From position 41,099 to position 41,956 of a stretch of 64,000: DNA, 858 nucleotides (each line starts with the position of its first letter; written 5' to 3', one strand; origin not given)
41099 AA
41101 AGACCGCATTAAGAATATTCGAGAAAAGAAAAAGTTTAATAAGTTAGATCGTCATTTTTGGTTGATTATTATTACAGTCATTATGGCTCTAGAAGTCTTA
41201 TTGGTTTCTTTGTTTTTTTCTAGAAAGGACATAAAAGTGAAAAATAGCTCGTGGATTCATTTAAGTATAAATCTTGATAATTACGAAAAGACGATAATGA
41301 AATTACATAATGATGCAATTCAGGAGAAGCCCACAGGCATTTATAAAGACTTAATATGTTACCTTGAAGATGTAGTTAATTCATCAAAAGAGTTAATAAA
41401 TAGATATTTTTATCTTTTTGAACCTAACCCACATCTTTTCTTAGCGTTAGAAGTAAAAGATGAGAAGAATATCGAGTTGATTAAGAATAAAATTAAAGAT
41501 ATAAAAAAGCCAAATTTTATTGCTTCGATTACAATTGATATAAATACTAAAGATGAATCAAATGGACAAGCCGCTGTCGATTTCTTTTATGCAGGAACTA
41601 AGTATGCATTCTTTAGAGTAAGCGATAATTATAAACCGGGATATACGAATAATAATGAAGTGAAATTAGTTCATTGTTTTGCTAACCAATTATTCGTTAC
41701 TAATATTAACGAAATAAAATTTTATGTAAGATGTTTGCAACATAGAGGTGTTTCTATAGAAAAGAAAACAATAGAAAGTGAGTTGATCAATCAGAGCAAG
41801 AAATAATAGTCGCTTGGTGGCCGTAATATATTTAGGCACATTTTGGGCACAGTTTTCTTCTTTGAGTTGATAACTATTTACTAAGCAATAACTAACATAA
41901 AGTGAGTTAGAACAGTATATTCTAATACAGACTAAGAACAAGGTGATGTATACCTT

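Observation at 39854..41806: Two low-GC membrane proteins of unknown family lie immediately downstream of the R-M system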

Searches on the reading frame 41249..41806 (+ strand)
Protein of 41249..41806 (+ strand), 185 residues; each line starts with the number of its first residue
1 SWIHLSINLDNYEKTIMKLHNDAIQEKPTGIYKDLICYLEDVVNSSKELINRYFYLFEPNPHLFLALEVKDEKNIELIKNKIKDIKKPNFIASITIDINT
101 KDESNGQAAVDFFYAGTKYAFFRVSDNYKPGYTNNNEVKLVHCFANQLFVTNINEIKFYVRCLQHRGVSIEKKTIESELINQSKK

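Call 23: search_solved_structures(query=A2, max_evalue=10, show_alignments=3)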
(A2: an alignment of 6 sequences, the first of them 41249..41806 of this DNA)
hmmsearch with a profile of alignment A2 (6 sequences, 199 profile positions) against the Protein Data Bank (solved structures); distinct sequences matched with E-value up to 10: 0.

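Call 24: search_protein_families(library=pfam, alignment_id=A2, max_evalue=10)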
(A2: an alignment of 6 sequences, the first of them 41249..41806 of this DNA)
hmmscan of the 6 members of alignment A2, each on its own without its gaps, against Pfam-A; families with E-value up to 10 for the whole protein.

A. member 1, window:41249-41806:+ (185 aa): 0 families

B. families by the number of members that match (of 6 scanned): 1 family
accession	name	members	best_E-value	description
PF21956.1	DUF6922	1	0.069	Family of unknown function (DUF6922)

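Call 31: predict_structure(alignment_id=A2)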
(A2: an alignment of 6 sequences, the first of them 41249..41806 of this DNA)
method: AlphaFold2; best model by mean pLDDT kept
length: 185 residues; sequences in the alignment: 6
mean_pLDDT: 63.3   pTM: 0.61
mean pLDDT of the five models: 63.3, 63.0, 61.1, 60.6, 60.2
residues with pLDDT >= 90: 23; 70-90: 60; 50-70: 34; < 50: 68
segments of 3 or more residues with pLDDT < 50: 101-151, 172-185
pLDDT, mean of each block of 10 residues (from residue 1): 85 80 68 84 88 65 75 92 94 84 39 36 34 38 43 53 52 45 34
secondary structure, 60 per line:
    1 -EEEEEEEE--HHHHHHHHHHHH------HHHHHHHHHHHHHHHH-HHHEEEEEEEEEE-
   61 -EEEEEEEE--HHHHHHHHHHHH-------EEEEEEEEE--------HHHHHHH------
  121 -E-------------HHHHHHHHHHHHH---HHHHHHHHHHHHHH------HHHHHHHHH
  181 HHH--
elements in order: E2-9 H12-23 H30-45 E50-59 E62-69 H72-83 E91-99 H108-114 H136-148 H152-165 H172-183

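Call 33: search_protein_representatives(alignment_id=A2)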
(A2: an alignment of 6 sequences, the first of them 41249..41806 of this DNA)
Query: 6 sequences, 199 profile positions. Proteins with E-value up to 0.001 (for the whole library): 89; up to 1e-10: 47; up to 1e-30: 22. The best 89 are listed.
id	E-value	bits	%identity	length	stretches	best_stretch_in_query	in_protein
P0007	2.4e-88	311.3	-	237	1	1-183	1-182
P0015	4.0e-87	307.3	-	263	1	1-191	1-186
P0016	4.3e-75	268.0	-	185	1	1-175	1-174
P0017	1.9e-73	262.6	-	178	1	1-172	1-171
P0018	4.4e-71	254.9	-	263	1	1-177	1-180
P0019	3.5e-68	245.5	-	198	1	3-183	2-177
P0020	6.9e-68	244.5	-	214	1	4-183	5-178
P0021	2.4e-60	219.9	-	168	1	1-165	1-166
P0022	1.6e-52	194.4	-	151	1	51-192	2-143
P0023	5.1e-52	192.7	-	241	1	3-183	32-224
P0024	3.8e-49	183.3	-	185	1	1-167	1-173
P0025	1.0e-46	175.4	-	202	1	3-173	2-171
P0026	7.6e-43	162.8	-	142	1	53-176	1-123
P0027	6.8e-40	153.1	-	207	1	3-173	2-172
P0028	4.1e-39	150.6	-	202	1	1-177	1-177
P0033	2.1e-35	138.5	-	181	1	4-197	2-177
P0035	6.3e-32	127.1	-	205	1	4-176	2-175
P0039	1.6e-22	96.4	-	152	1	25-171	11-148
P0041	1.2e-17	80.5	-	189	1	24-175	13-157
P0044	1.1e-16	77.3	-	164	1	34-171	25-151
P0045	2.0e-15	73.3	-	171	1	37-165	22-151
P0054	2.4e-12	63.2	-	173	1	33-164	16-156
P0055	3.6e-12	62.6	-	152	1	34-170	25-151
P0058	2.4e-11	60.0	-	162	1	3-165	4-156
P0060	5.1e-11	58.9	-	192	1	3-168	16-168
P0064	5.0e-09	52.4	-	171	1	34-177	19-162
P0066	1.3e-08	51.0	-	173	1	64-176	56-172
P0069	4.7e-08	49.2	-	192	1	35-172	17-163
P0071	7.8e-08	48.5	-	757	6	80-120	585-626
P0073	2.2e-07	47.0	-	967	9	49-94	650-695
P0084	2.0e-06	43.9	-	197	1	4-177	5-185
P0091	4.2e-05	39.5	-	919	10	34-73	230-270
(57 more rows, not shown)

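Call 35: search_protein_families(library=pfam, alignment_id=A5, max_evalue=1)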
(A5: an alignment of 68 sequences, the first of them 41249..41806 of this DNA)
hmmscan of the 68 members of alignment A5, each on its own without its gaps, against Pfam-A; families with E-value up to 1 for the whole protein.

A. member 1, window:41249-41806:+ (185 aa): 0 families

B. families by the number of members that match (of 68 scanned): 31 families (the first 25 are shown)
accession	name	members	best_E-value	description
PF14028.11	Lant_dehydr_C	6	2.4e-11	Lantibiotic biosynthesis dehydratase C-term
PF15931.10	DUF4747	1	0.00085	Domain of unknown function (DUF4747)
PF16347.10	SGSH_C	1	0.0054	N-sulphoglucosamine sulphohydrolase, C-terminal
PF06618.16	DUF1148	1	0.021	Protein of unknown function (DUF1148)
PF18363.6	PI_PP_I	1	0.022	Phosphoinositide phosphatase insertion domain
PF19643.4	DUF6146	1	0.023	Family of unknown function (DUF6146)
PF10109.15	Phage_TAC_7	1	0.029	Phage tail assembly chaperone proteins, E, or 41 or 14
PF17424.7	DUF5411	1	0.042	Family of unknown function (DUF5411)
PF22161.1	Mre11_C_bact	1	0.045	Mre11 C-terminal domain, bacteria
PF24864.1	DUF7730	1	0.048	Domain of unknown function (DUF7730)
PF21717.2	DTX3L_a-b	1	0.05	DTX3L, alpha/beta domain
PF07653.23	SH3_2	1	0.053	Variant SH3 domain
PF24716.1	WapI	1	0.055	Immunity protein WapI-like family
PF23519.1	Microp_apicomplexa_10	1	0.056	Apicomplexa microprotein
PF00159.23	Hormone_3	1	0.063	Pancreatic hormone peptide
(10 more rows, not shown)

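Call 36: search_solved_structures(query=A5, max_evalue=10, show_alignments=3)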
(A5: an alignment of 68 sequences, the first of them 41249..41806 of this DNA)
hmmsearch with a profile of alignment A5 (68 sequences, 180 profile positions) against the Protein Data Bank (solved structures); distinct sequences matched with E-value up to 10: 5.
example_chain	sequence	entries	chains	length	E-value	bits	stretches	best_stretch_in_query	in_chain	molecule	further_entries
7vrb_A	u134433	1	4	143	0.21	14.5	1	133-163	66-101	SMARCA4 protein,Protein SSXT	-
8ftu_C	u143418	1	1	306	0.21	14.4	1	29-99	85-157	Protein transport protein DSL1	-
3k8p_C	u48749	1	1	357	0.28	14.1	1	29-99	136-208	Dsl1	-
3rns_A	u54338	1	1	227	0.31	13.9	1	46-129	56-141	Cupin 2 conserved barrel domain protein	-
9v39_A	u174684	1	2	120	1.3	11.8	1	70-127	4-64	De novo designed serotonin binder SROb2_30, chain A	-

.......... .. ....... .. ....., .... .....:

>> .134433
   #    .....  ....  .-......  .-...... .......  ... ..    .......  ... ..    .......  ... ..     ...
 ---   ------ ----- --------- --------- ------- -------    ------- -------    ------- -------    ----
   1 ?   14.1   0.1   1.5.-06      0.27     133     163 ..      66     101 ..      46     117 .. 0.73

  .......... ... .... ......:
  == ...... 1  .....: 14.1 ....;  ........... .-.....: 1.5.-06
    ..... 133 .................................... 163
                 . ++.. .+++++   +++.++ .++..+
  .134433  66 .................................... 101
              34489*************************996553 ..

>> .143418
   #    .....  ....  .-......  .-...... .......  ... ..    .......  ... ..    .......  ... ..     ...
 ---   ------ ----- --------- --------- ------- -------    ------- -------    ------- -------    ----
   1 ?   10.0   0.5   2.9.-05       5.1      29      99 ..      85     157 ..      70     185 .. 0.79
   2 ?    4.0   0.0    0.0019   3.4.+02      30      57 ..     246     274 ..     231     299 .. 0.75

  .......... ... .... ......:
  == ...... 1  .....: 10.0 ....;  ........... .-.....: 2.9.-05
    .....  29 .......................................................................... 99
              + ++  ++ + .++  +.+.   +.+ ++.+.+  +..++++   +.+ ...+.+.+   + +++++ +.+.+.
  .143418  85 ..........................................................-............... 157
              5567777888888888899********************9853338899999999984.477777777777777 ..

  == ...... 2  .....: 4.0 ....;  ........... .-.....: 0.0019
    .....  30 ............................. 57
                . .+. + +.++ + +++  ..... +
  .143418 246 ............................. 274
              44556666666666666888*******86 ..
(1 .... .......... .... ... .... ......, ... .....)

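Call 41: predict_structure(alignment_id=A5)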
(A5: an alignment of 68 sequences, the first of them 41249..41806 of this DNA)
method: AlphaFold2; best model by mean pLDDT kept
length: 185 residues; sequences in the alignment: 68
mean_pLDDT: 96.3   pTM: 0.89
mean pLDDT of the five models: 96.3, 96.0, 95.7, 95.4, 95.3
residues with pLDDT >= 90: 169; 70-90: 16; 50-70: 0; < 50: 0
segments of 3 or more residues with pLDDT < 50: none
pLDDT, mean of each block of 10 residues (from residue 1): 98 98 98 99 98 98 98 98 98 98 97 98 98 97 96 93 94 85 82
secondary structure, 60 per line:
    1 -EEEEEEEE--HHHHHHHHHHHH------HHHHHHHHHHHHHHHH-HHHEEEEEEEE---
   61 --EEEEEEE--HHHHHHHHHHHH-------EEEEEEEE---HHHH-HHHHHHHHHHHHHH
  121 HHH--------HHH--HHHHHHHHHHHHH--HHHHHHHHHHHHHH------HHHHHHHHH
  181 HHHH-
elements in order: E2-9 H12-23 H30-45 E50-57 E63-69 H72-83 E91-98 H102-105 H107-123 H137-149 H152-165 H172-184

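Call 42: search_protein_families(library=pfam, max_evalue=1, proteins=[P0054, P0066, P0069, P0084, P0064, P0041, P0055, P0060, P0035, P0039])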
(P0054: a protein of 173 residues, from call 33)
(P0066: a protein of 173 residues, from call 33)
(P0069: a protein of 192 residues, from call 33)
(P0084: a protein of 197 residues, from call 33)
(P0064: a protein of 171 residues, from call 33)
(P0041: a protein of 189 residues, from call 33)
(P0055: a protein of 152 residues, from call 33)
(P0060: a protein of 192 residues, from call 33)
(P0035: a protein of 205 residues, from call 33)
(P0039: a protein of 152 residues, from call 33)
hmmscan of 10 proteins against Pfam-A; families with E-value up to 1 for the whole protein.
P0054 (173 aa): 1 family
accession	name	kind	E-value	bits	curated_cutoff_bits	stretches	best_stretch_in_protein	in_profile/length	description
PF14028.11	Lant_dehydr_C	-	1.7e-10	42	24.4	1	4-125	1-124/255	Lantibiotic biosynthesis dehydratase C-term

P0066 (173 aa): 0 families

P0069 (192 aa): 3 families
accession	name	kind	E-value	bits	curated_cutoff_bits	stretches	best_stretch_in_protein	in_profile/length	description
PF14028.11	Lant_dehydr_C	-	2.4e-11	44.8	24.4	1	5-150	1-150/255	Lantibiotic biosynthesis dehydratase C-term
PF06618.16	DUF1148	-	0.021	15.4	25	1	10-63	21-70/114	Protein of unknown function (DUF1148)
PF11471.13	Sugarporin_N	-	0.3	11.8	25.7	1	175-185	2-12/31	Maltoporin periplasmic N-terminal extension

P0084 (197 aa): 2 families
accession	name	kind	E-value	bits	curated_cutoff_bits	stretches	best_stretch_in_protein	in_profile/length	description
PF14028.11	Lant_dehydr_C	-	2.8e-05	24.8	24.4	1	35-158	15-142/255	Lantibiotic biosynthesis dehydratase C-term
PF22703.2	Cdc6_lid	-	0.088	13.1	27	1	115-143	33-61/68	Cdc6 AAA+ ATPase-type lid domain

P0064 (171 aa): 1 family
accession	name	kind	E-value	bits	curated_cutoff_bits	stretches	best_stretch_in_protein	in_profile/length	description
PF23111.1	N1_PEX6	-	0.1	13.2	28.1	1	117-139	36-58/82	PEX6 N1 domain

P0041 (189 aa): 0 families

P0055 (152 aa): 1 family
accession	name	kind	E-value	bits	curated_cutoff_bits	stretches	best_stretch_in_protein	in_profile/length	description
PF10109.15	Phage_TAC_7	-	0.029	14.8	25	0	2-37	43-78/79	Phage tail assembly chaperone proteins, E, or 41 or 14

P0060 (192 aa): 1 family
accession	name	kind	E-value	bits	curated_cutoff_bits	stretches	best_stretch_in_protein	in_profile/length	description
PF16347.10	SGSH_C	-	0.0054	17.3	29.3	1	72-191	20-127/154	N-sulphoglucosamine sulphohydrolase, C-terminal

P0035 (205 aa): 0 families

P0039 (152 aa): 0 families

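Call 60: search_protein_families(library=pfam, max_evalue=0.01, proteins=[P0071, P0073, P0091])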
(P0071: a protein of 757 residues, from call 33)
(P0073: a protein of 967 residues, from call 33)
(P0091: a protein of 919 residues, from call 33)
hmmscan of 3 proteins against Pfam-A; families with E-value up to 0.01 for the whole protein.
P0071 (757 aa): 12 families
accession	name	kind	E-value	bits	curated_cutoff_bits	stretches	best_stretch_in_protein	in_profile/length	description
PF13573.12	SprB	-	5.9e-82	269.4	28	10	9-39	5-36/37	SprB repeat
PF16640.11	Big_3_5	-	8.5e-20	71.6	35.5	0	299-357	12-68/88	Bacterial Ig-like domain (group 3)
PF18962.6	Por_Secre_tail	-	2.6e-15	56.9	27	0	487-511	43-67/75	Secretion system C-terminal sorting domain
PF06832.18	BiPBP_C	-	4.2e-08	33.4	26.8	0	470-515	35-87/90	Penicillin-Binding Protein C-terminus Family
PF16967.11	TcfC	-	8.8e-08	32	29.4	0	643-656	37-50/68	E-set like domain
PF21477.3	FERM_C_FAK1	-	1.6e-07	32.2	27.7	0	453-500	40-87/99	FAK1/PYK2, FERM domain C-lobe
PF17210.9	SdrD_B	-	1.1e-05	26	29.7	0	494-524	52-82/112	SdrD B-like domain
PF24388.1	Permuted_GreAB-C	-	0.00017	21.6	27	0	502-528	25-51/54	Permuted GreAB-C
PF08329.16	ChitinaseA_N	-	0.00019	21.6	21.2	0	649-692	82-127/133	Chitinase A, N-terminal domain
PF24421.1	Ig_J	-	0.0015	19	29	0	644-660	70-86/104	Tip attachment protein J, Ig-like domain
PF22352.2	K319L-like_PKD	-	0.0016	18.9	27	0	719-749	52-84/84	K319L-like, PKD domain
PF23738.1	Ig_ZP2_N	-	0.0057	17.1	27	0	277-312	23-58/73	Zona pellucida sperm-binding protein 2, Ig-like domain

P0073 (967 aa): 15 families
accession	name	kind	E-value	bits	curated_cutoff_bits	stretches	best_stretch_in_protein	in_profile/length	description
PF00028.23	Cadherin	-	7.2e-67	222.3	28.8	9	802-881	4-93/93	Cadherin domain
PF23592.1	Cadherin_CELSR2_9th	-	9.7e-22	77.4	36.8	0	338-377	26-66/100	CELSR2-like, ninth cadherin domain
PF18911.6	PKD_4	-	1.6e-17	63.8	27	0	812-880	20-85/85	PKD domain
PF18962.6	Por_Secre_tail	-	1e-11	45.4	27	1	892-957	1-67/75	Secretion system C-terminal sorting domain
PF01764.32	Lipase_3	-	5.6e-11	42.9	22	0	379-416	56-93/140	Lipase (class 3)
PF24675.1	NpmA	-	4.6e-08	33.1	60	0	405-462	80-137/214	16S rRNA (adenine(1408)-N(1))-methyltransferase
PF24527.1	Ig-like_Pom152_9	-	1.9e-07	31.7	27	0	252-274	9-31/80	Nucleoporin pom152-like, ninth immunoglobulin-like domain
PF25374.1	Cadherin_FAT4_N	-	2.9e-07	31.2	35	0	236-254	8-26/85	FAT4-like, N-terminal cadherin-like domain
PF09383.16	NIL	-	3.5e-07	30.4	24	0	137-169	30-63/73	NIL domain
PF18981.6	InlK_D3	-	6.8e-07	29.7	25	0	847-880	42-75/75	Internalin K domain (D3/D4)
PF21154.2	RPN7_PSMD6_C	-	2.9e-05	23.9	26.9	0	87-94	9-16/23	26S proteasome regulatory subunit RPN7/PSMD6 C-terminal helix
PF16657.11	Malt_amylase_C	-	3.1e-05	24.4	27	0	497-525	23-49/75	Maltogenic Amylase, C-terminal domain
PF00018.34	SH3_1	-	0.00034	20.6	22.9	0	282-300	2-20/48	SH3 domain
PF16403.11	Bact_surface_Ig-like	-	0.00054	20.4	27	0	851-880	42-71/71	Bacterial surface protein, Ig-like domain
PF07653.23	SH3_2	-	0.0043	17.1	21.8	0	281-298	3-20/55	Variant SH3 domain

P0091 (919 aa): 4 families
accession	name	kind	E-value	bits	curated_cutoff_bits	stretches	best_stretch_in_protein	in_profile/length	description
PF06291.16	Lambda_Bor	-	6.7e-14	52.2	25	0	356-372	13-29/75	Bor protein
PF01070.24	FMN_dh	-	8.8e-10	38.6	24.9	0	127-157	12-42/350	FMN-dependent dehydrogenase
PF19389.4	DUF5964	-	3.8e-08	33.5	25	0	832-846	6-20/60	Family of unknown function (DUF5964)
PF01674.24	Lipase_2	-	5.2e-05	23.3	20.3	0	288-330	2-45/219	Lipase (class 2)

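Call 63: find_related_loci(query=A2, collection=genome_contigs, flank=8000)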
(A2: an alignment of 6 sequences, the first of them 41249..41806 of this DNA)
Query A2 (185 aa) in genome_contigs; peptide patterns used: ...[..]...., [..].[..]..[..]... (x = any residue, [..] = any of these).
88 stretches matched a pattern; 2 encode a relative of the query (tblastn E <= 1e-3); 2 distinct loci.
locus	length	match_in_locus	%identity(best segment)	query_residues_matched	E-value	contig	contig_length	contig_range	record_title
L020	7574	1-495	55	1-164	3e-60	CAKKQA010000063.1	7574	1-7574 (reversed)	Omnitrophica bacterium GWA2_41_15 isolate Hainich-Omni-XXI genome assembly, contig: Omni_Hai_XXI_Hain_H43_02um_R1_7896_l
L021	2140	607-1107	51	2-170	6e-47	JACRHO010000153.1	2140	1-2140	MAG: Candidatus Omnitrophota bacterium isolate NC_groundwater_1779_Pr3_B-0.1um_42_17 SR-2_scaffold_141_3437396, whole ge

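Call 66: find_related_loci(query=A2, collection=viral_contigs, flank=8000)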
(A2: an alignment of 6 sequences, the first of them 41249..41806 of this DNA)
Query A2 (185 aa) in viral_contigs; peptide patterns used: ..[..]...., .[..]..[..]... (x = any residue, [..] = any of these).
105 stretches matched a pattern, but none encodes a relative of the query by tblastn (E <= 1e-3).
